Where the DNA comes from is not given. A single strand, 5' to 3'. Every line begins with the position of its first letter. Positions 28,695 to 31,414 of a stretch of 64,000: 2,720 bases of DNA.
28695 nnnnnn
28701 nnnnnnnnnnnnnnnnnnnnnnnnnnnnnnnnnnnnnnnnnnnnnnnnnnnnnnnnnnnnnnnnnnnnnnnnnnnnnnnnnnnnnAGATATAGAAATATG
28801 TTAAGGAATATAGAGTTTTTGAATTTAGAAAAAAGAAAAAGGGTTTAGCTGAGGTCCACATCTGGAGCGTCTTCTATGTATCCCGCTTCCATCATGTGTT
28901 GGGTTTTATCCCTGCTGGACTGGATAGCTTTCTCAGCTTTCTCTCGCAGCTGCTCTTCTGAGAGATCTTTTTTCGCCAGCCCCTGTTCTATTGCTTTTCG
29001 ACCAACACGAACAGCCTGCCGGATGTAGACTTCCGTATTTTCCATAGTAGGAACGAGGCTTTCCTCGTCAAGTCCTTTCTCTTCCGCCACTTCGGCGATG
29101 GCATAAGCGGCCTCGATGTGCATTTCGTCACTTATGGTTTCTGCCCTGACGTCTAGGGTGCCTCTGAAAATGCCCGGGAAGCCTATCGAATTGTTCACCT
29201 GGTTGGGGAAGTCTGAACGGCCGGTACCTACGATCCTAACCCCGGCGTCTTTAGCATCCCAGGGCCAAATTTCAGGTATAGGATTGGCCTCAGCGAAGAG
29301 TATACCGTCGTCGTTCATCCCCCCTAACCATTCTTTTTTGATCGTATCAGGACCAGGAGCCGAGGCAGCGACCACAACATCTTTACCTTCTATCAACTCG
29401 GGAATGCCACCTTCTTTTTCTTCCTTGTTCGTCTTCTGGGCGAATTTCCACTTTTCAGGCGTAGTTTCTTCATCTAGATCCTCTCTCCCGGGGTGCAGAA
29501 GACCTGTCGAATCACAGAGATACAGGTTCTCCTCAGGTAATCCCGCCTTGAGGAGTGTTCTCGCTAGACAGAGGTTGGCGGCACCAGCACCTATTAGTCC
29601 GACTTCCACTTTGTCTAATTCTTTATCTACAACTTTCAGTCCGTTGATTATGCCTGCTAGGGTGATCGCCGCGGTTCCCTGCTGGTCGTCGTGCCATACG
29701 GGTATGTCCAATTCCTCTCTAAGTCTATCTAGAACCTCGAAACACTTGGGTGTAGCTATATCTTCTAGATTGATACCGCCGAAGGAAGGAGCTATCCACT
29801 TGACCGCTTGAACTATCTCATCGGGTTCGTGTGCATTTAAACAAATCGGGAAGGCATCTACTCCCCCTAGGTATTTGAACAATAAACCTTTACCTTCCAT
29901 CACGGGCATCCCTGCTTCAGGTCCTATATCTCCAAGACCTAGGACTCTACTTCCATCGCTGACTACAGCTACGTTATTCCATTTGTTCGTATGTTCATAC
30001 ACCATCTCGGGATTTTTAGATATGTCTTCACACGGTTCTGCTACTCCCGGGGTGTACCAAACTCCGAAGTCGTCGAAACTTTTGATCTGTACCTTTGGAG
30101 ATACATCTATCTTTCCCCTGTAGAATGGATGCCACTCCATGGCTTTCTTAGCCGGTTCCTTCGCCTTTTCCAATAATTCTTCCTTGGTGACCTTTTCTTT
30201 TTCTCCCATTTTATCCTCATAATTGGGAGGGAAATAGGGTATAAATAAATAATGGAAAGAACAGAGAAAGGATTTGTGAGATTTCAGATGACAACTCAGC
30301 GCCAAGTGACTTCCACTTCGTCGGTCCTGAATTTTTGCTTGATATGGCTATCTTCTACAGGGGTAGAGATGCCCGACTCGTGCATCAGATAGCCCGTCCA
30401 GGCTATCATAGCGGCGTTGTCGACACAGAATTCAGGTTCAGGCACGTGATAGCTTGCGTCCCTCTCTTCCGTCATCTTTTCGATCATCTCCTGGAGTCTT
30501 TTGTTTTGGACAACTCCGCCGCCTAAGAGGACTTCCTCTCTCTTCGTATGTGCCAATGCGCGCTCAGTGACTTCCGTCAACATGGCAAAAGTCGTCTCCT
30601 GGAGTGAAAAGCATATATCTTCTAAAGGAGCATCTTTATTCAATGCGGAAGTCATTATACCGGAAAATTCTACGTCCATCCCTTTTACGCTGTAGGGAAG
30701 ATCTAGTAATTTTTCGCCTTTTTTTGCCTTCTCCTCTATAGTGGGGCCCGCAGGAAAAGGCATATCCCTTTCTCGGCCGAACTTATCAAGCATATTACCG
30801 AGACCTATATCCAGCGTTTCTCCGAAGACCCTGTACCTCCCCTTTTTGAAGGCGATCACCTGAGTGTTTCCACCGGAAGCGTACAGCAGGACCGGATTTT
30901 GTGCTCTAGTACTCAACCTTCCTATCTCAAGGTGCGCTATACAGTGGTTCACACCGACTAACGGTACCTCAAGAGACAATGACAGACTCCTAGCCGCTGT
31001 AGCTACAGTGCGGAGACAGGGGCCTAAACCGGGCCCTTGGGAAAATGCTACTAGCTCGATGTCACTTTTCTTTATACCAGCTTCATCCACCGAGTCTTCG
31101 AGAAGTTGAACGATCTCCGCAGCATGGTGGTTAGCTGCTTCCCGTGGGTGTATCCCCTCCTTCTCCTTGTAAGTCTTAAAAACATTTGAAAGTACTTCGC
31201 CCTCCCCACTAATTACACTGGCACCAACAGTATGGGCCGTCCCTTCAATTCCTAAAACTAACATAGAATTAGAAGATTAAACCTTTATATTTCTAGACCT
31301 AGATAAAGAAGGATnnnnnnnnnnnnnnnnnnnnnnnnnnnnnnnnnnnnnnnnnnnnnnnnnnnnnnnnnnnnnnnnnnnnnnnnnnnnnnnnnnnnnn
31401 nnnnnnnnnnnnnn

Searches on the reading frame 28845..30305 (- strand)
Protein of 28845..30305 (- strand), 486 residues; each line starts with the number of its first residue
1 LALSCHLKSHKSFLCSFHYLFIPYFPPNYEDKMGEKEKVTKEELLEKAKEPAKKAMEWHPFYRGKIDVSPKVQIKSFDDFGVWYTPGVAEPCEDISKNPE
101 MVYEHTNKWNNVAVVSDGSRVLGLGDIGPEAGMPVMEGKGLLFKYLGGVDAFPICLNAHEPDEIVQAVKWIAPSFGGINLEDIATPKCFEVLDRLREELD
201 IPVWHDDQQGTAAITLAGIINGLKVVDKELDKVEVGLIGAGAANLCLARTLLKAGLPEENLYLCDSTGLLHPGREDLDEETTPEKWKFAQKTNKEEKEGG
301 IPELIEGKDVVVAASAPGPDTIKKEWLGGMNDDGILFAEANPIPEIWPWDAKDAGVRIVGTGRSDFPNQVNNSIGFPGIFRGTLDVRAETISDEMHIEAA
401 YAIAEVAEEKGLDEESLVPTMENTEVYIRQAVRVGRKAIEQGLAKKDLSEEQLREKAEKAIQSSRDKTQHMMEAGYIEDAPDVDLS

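Call 6: search_protein_families(library=pfam, proteins=[window:28845-30305:-], max_evalue=0.01)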
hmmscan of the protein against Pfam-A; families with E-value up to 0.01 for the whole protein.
window:28845-30305:- (486 aa): 2 families
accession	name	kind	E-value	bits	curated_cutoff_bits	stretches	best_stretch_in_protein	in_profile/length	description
PF00390.24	malic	-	1e-30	107.4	23.1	1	68-196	6-182/182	Malic enzyme, N-terminal domain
PF03949.21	Malic_M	-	1.1e-21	77.8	23.5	2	209-299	2-96/258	Malic enzyme, NAD binding domain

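Call 7: search_protein_families(library=ncbifam, proteins=[window:28845-30305:-], max_evalue=0.01)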
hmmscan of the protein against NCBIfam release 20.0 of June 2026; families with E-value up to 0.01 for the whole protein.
window:28845-30305:- (486 aa): 4 families
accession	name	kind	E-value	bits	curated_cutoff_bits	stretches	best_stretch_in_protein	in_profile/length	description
NF009501.0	PRK12861.1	subfamily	9e-96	321.6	1178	1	52-411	8-360/764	NADP-dependent malic enzyme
NF010052.0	PRK13529.1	subfamily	2.1e-35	122.4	326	3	162-296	229-364/564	oxaloacetate-decarboxylating malate dehydrogenase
NF041582.1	malolactic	exception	2.9e-21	75.7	850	2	165-297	215-348/536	malolactic enzyme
NF003343.0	PRK04358.1-4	equivalog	0.0054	16.1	308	1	421-485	113-177/228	hypothetical protein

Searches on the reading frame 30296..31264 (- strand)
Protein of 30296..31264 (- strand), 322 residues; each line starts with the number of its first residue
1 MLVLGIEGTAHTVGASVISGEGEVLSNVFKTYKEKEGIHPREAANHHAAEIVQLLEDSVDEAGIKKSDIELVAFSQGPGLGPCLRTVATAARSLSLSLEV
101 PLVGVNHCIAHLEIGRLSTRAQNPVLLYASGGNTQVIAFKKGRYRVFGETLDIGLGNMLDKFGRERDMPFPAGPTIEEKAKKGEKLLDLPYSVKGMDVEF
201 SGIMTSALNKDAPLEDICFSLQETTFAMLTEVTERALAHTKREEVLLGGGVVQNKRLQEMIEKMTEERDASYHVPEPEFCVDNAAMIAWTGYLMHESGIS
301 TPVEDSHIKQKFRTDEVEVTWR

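Call 48: search_protein_families(library=pfam, proteins=[window:30296-31264:-], max_evalue=0.01)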
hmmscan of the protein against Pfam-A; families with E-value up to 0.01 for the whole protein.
window:30296-31264:- (322 aa): 3 families
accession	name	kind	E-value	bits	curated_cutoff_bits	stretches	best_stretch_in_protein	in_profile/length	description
PF00814.31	TsaD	-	4.1e-81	273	24.8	1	23-289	1-264/264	tRNA N6-adenosine threonylcarbamoyltransferase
PF22521.2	HypF_C_2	-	1.2e-08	35.4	27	1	175-276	122-228/241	Carbamoyltransferase, Kae1-like Domain, second subdomain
PF01869.26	BcrAD_BadFG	-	0.003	17.6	31.5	0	222-274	200-253/271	BadF/BadG/BcrA/BcrD ATPase family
